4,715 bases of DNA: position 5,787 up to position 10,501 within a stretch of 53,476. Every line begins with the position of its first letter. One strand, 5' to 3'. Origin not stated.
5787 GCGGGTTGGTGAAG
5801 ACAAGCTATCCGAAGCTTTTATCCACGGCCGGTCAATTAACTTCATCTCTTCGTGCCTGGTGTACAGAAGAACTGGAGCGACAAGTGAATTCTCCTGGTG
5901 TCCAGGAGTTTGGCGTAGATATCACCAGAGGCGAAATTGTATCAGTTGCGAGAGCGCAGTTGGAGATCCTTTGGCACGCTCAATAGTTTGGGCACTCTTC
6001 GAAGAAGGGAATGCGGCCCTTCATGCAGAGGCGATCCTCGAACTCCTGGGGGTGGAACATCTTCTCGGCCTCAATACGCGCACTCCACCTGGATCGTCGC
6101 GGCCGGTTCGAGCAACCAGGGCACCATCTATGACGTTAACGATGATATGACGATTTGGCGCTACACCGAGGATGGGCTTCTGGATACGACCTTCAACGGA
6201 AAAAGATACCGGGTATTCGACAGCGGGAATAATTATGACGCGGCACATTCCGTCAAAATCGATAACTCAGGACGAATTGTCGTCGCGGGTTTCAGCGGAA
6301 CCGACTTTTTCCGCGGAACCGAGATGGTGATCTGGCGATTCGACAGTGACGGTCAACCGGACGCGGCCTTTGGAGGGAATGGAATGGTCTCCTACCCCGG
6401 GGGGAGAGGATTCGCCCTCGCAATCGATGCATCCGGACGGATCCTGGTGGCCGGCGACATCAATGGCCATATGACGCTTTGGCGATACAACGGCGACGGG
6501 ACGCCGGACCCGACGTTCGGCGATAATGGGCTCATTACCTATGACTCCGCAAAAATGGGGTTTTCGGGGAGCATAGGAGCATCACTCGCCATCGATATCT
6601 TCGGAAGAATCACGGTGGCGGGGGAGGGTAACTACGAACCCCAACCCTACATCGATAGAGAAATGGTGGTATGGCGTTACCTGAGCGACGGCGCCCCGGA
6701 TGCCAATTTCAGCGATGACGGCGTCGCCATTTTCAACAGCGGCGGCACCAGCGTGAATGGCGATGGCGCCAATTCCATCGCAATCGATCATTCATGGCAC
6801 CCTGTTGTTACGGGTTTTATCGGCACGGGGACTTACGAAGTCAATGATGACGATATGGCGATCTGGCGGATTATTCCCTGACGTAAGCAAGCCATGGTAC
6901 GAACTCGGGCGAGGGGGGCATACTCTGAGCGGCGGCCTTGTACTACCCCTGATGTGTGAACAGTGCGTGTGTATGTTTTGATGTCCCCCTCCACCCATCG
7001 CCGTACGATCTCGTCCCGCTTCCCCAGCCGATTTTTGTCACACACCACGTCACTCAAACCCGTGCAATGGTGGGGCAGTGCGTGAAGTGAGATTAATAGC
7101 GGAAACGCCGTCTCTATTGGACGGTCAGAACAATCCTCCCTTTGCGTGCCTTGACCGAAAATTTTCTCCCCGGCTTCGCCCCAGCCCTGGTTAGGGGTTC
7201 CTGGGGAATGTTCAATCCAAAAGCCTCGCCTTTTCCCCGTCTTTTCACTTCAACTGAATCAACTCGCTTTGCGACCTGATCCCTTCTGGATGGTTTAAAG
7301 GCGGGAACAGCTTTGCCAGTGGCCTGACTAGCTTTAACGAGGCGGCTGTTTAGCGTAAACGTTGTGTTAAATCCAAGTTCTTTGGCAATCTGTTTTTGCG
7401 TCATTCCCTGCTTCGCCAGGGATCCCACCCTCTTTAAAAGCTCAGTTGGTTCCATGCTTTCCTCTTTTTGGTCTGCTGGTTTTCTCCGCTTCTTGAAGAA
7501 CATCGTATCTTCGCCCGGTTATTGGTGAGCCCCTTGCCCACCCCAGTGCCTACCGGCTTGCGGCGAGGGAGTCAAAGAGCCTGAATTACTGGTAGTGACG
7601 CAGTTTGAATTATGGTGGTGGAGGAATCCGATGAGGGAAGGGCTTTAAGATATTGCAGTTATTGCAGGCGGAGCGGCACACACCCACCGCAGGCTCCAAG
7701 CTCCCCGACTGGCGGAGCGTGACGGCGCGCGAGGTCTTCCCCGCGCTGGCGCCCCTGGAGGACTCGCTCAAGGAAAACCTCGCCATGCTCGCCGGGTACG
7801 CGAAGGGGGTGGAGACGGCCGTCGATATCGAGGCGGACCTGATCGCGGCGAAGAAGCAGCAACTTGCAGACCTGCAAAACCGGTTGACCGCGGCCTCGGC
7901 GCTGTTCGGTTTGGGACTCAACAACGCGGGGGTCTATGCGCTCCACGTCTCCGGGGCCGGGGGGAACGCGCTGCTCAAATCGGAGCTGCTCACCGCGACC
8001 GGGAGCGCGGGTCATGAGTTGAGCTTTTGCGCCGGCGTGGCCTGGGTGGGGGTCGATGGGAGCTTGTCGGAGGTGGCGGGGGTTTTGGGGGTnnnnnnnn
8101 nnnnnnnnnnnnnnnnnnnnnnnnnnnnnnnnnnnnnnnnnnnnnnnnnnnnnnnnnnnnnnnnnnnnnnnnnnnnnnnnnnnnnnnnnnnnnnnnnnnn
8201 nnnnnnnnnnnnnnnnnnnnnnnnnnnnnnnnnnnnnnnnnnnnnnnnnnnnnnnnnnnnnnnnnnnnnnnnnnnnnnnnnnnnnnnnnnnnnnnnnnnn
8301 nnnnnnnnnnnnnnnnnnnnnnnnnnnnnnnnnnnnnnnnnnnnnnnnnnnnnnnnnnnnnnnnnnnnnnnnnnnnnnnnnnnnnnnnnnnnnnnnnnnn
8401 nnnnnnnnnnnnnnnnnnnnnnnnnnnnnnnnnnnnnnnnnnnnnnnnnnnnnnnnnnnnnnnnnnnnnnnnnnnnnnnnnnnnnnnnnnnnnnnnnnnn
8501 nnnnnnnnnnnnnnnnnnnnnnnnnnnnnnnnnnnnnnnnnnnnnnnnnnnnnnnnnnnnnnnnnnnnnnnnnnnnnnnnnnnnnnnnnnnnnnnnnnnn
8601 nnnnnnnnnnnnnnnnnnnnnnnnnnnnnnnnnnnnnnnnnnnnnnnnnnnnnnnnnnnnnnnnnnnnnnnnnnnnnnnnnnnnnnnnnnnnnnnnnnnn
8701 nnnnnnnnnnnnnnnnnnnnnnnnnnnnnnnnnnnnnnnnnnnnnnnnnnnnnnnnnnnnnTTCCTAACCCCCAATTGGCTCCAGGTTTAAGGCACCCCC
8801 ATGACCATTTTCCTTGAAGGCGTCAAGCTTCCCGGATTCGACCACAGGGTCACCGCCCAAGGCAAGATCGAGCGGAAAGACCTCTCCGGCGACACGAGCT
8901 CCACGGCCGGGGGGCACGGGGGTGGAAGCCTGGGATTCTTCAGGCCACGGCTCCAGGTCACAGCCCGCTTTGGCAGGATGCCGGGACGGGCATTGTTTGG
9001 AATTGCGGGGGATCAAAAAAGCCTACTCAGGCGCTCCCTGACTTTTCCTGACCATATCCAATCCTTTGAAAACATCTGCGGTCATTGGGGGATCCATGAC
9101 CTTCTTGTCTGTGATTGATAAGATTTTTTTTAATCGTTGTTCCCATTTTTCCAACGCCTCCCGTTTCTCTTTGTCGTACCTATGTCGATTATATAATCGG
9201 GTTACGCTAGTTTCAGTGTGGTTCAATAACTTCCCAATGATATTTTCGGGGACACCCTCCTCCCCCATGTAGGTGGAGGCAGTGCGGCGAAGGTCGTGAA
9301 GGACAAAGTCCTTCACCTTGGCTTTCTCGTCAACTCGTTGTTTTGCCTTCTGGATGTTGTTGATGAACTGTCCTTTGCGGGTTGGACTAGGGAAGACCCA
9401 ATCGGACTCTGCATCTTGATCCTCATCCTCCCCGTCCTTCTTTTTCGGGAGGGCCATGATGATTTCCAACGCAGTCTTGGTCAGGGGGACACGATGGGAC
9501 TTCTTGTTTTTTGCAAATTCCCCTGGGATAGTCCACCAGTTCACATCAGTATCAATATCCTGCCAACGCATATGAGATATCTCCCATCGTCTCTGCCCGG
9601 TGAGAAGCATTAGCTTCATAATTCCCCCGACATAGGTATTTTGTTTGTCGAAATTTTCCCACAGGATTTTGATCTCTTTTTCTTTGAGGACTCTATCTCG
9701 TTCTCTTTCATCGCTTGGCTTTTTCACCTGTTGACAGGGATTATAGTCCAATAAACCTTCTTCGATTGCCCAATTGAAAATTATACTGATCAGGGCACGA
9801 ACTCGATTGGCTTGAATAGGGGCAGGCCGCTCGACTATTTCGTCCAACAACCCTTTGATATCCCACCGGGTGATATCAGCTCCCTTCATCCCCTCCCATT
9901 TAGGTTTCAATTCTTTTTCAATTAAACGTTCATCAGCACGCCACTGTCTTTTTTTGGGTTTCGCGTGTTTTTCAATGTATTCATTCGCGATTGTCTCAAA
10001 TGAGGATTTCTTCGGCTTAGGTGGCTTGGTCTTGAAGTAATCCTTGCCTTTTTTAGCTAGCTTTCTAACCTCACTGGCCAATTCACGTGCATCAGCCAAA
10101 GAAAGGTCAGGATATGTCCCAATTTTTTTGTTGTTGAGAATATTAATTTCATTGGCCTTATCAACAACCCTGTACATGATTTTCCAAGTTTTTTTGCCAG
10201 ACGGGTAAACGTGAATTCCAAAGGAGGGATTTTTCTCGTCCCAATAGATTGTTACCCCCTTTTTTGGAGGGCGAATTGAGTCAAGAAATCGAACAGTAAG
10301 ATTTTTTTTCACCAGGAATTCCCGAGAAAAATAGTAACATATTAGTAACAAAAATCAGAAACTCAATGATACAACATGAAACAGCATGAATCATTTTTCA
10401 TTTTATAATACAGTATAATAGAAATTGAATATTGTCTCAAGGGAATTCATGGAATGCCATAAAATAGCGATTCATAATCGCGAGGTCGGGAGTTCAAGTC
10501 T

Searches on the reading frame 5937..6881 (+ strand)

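Call 19: search_protein_families(library=pfam, proteins=[window:5937-6881:+], max_evalue=0.001)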
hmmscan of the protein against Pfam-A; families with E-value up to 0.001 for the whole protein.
window:5937-6881:+ (314 aa): 1 family
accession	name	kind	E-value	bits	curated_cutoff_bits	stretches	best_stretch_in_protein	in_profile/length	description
PF17164.10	DUF5122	-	3.8e-18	65.9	27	1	166-194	3-36/36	Domain of unknown function (DUF5122) beta-propeller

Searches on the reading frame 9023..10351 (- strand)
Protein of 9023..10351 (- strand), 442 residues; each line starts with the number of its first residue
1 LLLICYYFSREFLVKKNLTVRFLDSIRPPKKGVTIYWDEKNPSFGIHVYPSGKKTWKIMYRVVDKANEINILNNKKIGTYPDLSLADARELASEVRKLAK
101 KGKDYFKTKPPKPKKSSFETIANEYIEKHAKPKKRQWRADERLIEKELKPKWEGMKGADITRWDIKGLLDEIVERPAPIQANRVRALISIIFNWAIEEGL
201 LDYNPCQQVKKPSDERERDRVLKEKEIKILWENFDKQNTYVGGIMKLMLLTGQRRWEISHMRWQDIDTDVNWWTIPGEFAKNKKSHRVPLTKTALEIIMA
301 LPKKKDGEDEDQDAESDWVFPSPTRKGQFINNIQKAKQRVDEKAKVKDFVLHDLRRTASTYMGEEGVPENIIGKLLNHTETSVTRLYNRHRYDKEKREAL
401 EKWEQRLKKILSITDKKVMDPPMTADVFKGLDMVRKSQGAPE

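Call 19: search_protein_families(library=pfam, proteins=[window:9023-10351:-], max_evalue=0.001)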
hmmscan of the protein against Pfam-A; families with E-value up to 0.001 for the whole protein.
window:9023-10351:- (442 aa): 3 families
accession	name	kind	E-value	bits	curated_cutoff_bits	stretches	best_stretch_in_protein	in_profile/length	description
PF00589.27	Phage_integrase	-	8.2e-29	101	27.1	1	221-392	2-170/172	Phage integrase family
PF13356.12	Arm-DNA-bind_3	-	1.7e-13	51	27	1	18-105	1-76/83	Arm DNA-binding domain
PF22022.2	Phage_int_M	-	6.5e-13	49.2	27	1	118-210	1-94/96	Phage integrase central domain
